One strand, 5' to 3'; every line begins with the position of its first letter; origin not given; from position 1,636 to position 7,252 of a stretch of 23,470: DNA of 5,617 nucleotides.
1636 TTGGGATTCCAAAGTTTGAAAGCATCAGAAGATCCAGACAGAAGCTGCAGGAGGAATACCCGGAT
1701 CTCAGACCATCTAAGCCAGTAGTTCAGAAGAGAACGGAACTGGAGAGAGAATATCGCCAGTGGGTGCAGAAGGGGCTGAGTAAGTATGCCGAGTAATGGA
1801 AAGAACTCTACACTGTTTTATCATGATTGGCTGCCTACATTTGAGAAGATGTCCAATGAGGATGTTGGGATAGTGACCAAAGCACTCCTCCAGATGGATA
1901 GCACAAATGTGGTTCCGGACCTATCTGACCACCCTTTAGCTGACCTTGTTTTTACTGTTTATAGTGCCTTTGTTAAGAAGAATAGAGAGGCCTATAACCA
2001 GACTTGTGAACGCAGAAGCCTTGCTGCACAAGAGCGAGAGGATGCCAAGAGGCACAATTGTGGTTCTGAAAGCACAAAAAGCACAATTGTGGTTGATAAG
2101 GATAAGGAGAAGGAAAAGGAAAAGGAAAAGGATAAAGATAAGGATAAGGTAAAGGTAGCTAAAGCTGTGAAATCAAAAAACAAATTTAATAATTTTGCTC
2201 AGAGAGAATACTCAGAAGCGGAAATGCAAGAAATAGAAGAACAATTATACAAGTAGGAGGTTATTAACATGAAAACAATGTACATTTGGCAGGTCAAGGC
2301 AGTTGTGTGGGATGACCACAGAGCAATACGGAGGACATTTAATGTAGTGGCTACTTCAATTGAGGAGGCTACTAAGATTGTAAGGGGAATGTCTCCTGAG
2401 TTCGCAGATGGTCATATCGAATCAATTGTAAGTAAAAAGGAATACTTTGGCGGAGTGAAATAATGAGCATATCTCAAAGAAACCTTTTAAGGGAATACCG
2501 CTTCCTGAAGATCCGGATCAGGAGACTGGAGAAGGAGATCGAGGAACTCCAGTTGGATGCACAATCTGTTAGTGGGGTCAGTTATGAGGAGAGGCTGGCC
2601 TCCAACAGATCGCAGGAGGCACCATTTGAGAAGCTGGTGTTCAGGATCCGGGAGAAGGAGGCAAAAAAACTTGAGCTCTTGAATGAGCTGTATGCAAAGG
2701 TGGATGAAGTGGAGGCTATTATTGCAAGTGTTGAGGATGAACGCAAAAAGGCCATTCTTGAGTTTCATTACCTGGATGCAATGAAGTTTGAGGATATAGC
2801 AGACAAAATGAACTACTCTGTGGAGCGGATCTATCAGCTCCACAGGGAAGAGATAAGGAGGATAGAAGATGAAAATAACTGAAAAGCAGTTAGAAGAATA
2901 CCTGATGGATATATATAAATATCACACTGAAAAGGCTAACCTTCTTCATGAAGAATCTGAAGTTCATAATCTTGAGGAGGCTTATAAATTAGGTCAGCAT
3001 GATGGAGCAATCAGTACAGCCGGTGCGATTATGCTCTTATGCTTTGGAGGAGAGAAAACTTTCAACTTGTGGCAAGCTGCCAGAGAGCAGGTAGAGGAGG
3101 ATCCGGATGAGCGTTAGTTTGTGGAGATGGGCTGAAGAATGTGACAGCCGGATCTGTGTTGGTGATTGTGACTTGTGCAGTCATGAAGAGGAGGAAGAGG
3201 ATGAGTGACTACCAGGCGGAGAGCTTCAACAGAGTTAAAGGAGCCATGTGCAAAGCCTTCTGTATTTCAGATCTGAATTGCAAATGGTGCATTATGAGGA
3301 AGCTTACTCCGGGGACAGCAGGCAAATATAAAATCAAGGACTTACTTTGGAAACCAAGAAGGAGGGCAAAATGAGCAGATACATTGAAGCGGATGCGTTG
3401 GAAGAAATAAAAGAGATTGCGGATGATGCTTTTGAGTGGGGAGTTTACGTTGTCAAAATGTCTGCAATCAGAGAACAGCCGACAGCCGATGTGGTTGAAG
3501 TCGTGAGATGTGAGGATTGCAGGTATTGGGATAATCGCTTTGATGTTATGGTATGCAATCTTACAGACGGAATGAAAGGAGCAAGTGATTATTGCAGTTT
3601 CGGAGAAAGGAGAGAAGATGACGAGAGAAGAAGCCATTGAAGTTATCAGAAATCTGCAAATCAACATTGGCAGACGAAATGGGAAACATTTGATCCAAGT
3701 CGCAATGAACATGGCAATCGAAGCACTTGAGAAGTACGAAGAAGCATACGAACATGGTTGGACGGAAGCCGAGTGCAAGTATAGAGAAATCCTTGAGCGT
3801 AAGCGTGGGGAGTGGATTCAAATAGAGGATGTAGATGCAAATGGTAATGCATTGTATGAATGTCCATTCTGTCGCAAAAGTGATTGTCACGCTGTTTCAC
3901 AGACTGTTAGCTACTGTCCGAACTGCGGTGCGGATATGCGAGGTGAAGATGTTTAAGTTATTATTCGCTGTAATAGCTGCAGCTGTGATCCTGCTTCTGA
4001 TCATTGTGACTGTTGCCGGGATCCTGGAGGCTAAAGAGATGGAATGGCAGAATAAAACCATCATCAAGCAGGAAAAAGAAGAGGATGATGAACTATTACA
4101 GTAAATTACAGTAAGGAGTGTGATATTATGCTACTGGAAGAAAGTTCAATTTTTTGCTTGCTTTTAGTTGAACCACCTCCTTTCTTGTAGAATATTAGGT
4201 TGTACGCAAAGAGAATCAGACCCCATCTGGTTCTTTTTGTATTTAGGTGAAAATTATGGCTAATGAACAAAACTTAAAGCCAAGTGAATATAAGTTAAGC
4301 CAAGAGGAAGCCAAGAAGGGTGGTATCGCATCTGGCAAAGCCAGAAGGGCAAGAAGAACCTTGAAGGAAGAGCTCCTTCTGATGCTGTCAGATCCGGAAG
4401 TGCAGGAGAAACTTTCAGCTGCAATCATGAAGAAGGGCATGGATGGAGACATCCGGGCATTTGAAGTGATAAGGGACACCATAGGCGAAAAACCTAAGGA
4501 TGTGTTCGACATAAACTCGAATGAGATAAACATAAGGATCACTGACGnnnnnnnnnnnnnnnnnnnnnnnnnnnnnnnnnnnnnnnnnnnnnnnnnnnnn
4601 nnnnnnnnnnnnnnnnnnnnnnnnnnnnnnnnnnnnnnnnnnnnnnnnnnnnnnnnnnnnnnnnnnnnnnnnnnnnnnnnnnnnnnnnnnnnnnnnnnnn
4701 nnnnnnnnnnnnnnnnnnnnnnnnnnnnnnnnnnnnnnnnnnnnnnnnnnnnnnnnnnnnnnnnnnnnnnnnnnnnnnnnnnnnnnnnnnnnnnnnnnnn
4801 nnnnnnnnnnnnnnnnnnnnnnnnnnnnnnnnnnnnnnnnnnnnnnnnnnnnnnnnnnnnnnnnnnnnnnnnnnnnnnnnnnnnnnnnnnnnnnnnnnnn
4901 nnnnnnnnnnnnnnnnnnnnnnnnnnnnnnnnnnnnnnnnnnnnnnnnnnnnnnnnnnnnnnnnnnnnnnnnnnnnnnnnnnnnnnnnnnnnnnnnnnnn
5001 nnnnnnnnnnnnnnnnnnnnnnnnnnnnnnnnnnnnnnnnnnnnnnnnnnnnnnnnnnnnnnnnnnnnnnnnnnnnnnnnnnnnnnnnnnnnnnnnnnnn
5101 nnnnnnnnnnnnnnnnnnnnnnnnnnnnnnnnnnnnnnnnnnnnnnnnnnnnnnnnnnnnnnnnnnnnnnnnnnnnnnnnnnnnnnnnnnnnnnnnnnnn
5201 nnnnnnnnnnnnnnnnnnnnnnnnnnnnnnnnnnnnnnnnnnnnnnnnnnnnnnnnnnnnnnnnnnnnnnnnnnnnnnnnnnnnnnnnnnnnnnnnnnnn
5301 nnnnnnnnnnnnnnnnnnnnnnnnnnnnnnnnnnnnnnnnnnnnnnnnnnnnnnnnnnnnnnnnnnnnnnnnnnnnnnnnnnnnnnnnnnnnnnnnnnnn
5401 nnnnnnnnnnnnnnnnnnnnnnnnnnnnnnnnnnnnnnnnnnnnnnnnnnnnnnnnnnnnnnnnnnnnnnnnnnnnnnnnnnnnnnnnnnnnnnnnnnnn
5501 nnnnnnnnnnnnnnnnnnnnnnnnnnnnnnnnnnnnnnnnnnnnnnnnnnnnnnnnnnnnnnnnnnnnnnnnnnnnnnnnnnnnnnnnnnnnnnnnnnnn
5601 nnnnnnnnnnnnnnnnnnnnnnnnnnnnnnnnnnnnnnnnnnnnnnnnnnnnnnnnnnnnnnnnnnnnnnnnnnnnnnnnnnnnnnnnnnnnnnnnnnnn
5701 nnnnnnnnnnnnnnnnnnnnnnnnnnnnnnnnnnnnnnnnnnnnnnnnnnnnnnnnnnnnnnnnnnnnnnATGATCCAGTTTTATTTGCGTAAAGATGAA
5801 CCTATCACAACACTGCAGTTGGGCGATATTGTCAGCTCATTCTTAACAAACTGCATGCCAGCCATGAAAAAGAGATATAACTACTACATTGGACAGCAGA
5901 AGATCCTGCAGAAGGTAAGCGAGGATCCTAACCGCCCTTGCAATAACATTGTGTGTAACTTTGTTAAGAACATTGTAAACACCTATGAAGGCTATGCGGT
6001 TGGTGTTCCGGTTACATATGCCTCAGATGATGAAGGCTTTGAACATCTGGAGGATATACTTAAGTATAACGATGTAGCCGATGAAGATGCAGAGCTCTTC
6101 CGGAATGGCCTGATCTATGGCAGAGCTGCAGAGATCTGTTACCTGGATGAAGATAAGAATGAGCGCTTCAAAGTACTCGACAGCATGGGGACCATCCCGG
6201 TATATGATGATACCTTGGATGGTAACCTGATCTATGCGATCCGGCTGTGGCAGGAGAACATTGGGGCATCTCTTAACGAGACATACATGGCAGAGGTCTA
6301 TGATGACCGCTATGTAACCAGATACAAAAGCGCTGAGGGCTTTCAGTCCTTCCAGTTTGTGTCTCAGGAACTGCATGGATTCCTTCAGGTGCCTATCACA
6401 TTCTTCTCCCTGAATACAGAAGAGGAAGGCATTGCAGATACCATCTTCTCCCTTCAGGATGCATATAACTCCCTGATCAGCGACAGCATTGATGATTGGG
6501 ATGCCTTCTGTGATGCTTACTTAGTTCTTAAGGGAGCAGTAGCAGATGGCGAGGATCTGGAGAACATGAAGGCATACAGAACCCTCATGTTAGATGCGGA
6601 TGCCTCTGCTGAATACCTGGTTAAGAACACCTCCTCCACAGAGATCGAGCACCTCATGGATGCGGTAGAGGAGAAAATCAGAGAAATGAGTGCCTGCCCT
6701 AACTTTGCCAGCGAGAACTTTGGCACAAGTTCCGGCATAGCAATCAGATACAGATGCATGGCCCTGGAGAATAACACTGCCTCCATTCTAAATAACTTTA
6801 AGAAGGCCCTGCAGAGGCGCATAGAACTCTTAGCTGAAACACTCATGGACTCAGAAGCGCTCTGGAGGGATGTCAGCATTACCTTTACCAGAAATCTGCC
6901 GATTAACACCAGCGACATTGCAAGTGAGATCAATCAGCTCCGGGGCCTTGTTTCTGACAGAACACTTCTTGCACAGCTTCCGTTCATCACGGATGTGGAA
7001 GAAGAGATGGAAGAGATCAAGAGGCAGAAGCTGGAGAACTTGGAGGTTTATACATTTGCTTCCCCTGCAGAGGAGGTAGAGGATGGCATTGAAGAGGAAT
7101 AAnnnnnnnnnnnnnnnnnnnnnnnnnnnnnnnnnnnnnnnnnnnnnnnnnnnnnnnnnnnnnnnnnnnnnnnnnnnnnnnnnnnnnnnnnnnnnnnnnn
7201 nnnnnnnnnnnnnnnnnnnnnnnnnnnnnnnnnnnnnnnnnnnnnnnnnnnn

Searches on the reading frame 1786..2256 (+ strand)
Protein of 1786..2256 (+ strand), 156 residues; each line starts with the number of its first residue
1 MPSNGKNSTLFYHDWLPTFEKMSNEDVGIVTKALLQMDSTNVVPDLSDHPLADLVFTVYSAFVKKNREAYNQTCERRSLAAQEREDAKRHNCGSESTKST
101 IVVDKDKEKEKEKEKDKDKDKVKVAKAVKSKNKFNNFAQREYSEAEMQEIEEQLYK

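Call 88: search_protein_families(library=pfam, proteins=[window:1786-2256:+], max_evalue=0.001)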
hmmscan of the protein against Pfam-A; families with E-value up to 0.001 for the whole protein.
window:1786-2256:+ (156 aa): 1 family
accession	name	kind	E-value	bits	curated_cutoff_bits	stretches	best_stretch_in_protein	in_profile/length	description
PF19808.4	DUF6291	-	1.9e-12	47.6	27.2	1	8-85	1-76/79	Family of unknown function (DUF6291)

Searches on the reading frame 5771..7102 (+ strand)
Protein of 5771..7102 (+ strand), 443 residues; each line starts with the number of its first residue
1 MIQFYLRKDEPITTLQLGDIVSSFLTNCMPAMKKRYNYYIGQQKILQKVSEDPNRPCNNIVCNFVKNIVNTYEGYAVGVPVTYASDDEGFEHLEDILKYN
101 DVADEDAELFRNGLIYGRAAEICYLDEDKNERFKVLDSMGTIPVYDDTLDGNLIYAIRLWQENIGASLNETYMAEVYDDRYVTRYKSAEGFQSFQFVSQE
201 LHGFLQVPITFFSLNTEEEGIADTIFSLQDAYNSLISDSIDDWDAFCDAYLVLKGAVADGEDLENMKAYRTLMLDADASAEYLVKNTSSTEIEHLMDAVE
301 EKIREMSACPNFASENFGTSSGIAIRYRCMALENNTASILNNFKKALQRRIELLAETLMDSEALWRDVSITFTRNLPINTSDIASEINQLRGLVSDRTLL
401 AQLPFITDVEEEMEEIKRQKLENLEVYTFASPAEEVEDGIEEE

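Call 71: search_dna_similar(query=window:5771-7102:+, collection=phages, mode=protein, max_rows=8)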
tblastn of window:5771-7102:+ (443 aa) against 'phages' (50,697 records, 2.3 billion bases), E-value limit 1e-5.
Records with a match: 837; places in all: 841; records where one place covers at least 80% of the query: 804.
Best place of each record, by identity: <60% 837.
By first word of the organism name: Streptococcus 280; Staphylococcus 194; Enterococcus 102; Clostridium 49; Bacillus 47; Lactobacillus 45; Lactococcus 35; Listeria 16; Bacteriophage 8; Oenococcus 8; and 24 more.
By host as written in the record: - 79; Streptococcus thermophilus 68; Staphylococcus aureus 60; Enterococcus faecalis 38; Clostridium sporogenes ATCC-15579 30; Staphylococcus pseudintermedius 15; Lactococcus lactis 13; Staphylococcus epidermidis 13; and 317 more.
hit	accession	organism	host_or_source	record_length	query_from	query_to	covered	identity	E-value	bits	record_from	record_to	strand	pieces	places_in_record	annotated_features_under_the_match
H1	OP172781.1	Enterococcus phage EC55P2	Enterococcus_D sp002850555 DO55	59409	36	426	88%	34.6%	8e-58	211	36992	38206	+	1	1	portal protein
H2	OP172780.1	Enterococcus phage EC55P1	Enterococcus_D sp002850555 DO55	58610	36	426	88%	34.3%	3e-57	209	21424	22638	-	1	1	portal protein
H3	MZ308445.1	Lactococcus phage CAP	Lactococcus lactis subsp. cremoris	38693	8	419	93%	32.3%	2e-53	198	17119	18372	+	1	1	portal protein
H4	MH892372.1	Streptococcus phage SW26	Streptococcus thermophilus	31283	8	420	93%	32.2%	4e-55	203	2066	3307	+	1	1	portal protein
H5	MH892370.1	Streptococcus phage SW23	Streptococcus thermophilus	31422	8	420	93%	32.2%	4e-55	203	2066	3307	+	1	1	portal protein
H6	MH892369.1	Streptococcus phage SW22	Streptococcus thermophilus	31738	8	420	93%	32.2%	4e-55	203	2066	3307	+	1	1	portal protein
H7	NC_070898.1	Streptococcus phage SW22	Streptococcus thermophilus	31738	8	420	93%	32.2%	4e-55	203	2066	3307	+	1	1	portal protein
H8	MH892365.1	Streptococcus phage SW17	Streptococcus thermophilus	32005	8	420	93%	32.2%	4e-55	203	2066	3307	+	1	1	portal protein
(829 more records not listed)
